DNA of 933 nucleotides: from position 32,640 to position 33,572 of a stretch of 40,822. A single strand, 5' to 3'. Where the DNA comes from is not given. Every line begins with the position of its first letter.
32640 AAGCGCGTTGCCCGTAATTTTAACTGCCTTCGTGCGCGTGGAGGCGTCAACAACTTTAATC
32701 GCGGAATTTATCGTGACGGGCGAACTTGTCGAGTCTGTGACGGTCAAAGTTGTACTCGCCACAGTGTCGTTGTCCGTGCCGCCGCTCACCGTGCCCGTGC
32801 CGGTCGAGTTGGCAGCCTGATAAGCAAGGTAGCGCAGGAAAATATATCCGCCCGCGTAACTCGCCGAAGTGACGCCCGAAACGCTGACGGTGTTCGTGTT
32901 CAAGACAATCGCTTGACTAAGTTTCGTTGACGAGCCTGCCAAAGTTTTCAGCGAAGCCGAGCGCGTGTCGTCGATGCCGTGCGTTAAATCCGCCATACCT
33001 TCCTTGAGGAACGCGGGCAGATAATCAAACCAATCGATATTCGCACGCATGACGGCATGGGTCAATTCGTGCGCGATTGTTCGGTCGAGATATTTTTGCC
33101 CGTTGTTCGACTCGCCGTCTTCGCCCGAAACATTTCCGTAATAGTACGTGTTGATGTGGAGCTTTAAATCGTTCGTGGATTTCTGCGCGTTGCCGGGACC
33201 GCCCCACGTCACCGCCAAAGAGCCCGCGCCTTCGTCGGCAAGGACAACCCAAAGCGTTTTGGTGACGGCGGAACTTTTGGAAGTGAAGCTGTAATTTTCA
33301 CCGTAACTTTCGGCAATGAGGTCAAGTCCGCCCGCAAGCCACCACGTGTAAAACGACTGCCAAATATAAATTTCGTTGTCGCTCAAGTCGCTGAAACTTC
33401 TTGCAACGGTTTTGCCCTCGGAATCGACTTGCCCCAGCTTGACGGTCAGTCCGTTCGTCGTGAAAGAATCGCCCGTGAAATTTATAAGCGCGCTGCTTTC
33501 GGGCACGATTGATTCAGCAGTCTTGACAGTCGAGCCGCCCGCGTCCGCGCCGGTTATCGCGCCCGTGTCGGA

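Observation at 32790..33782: Thermolysin-like HELTH...EGMAD domain fused to the N-terminus of an RTX protein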

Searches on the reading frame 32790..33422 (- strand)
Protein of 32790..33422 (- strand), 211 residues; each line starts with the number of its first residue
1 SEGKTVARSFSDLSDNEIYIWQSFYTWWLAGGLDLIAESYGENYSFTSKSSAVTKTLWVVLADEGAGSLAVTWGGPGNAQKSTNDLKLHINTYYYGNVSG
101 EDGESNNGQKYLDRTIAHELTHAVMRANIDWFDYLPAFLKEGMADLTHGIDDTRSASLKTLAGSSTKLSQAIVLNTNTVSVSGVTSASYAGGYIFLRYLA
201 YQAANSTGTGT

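Call 54: search_protein_families(library=ncbifam, proteins=[window:32790-33422:-], max_evalue=0.001)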
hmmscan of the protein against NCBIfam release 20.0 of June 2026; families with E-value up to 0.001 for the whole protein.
window:32790-33422:- (211 aa): 1 family
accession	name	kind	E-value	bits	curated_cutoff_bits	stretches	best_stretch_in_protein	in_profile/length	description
NF033876.2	flagella_HExxH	equivalog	1.2e-32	113.8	205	1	18-210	43-221/384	flagellinolysin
